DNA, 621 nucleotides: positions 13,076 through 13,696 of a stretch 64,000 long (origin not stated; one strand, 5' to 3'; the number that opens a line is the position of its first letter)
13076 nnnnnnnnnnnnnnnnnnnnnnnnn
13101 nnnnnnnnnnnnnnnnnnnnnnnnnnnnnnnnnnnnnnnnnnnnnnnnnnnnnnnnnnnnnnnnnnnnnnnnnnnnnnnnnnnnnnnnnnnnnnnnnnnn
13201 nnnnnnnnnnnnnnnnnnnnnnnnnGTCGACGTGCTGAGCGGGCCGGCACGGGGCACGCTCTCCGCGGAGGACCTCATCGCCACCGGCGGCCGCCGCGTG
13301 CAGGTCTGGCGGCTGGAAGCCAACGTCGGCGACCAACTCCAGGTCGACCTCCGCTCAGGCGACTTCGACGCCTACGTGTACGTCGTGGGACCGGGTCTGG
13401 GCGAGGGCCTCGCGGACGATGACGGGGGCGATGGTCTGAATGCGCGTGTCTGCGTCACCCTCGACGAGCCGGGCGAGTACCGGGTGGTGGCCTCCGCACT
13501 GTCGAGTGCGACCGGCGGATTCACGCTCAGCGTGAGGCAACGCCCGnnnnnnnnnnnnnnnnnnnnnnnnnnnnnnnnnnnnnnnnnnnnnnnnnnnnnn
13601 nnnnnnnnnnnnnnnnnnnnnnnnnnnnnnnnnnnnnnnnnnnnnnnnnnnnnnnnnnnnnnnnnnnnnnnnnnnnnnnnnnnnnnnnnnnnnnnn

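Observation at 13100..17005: Rosetta-stone relationship: the PPC-like array is a separate gene in one arm and fused to the caspase in the other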

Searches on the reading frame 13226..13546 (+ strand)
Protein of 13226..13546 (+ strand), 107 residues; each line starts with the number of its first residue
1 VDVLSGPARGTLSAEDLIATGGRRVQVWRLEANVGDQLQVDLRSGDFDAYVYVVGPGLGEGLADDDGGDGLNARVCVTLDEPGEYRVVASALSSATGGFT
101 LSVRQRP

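Call 31: search_solved_structures(query=A1, max_evalue=1, show_alignments=2)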
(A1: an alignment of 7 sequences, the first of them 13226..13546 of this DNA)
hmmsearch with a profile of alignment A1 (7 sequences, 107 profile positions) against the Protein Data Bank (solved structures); distinct sequences matched with E-value up to 1: 25.
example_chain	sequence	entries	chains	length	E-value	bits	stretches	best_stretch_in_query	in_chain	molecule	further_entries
4dy5_A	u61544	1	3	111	0.00049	23.4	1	11-87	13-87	Gifsy-1 prophage protein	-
4dy3_A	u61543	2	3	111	0.00062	23.1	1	9-88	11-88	Inhibitor of g-type lysozyme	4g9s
4dxz_A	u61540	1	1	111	0.0007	22.9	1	9-90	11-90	Inhibitor of g-type lysozyme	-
6v4b_A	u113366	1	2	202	0.082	16.3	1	64-91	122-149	Neur_chan_LBD domain-containing protein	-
7ysg_P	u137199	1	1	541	0.16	15.3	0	78-101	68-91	Secretory component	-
8sku_E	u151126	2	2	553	0.18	15.2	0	78-101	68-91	Secretory component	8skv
5d4k_A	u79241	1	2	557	0.18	15.2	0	78-101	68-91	Polymeric immunoglobulin receptor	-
6kxs_P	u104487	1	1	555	0.18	15.2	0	78-101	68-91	Polymeric immunoglobulin receptor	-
6lx3_P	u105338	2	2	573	0.22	14.9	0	15-35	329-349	Polymeric immunoglobulin receptor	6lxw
2ocw_A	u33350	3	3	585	0.23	14.9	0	78-101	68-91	Polymeric-immunoglobulin receptor | Secretory component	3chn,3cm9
6ue7_C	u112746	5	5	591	0.25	14.8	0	78-101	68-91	Polymeric immunoglobulin receptor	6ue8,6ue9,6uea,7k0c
9ftg_A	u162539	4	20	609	0.28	14.6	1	64-91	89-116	Neurotransmitter-gated ion-channel ligand-binding domain-containing protein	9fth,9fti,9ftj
6v4a_A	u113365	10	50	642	0.3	14.5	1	64-91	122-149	Neur_chan_LBD domain-containing protein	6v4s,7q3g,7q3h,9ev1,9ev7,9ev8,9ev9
3wia_A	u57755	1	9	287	0.32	14.4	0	15-40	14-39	Nitrite reductase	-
9kvl_A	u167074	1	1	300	0.35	14.2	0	15-40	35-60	Copper-containing nitrite reductase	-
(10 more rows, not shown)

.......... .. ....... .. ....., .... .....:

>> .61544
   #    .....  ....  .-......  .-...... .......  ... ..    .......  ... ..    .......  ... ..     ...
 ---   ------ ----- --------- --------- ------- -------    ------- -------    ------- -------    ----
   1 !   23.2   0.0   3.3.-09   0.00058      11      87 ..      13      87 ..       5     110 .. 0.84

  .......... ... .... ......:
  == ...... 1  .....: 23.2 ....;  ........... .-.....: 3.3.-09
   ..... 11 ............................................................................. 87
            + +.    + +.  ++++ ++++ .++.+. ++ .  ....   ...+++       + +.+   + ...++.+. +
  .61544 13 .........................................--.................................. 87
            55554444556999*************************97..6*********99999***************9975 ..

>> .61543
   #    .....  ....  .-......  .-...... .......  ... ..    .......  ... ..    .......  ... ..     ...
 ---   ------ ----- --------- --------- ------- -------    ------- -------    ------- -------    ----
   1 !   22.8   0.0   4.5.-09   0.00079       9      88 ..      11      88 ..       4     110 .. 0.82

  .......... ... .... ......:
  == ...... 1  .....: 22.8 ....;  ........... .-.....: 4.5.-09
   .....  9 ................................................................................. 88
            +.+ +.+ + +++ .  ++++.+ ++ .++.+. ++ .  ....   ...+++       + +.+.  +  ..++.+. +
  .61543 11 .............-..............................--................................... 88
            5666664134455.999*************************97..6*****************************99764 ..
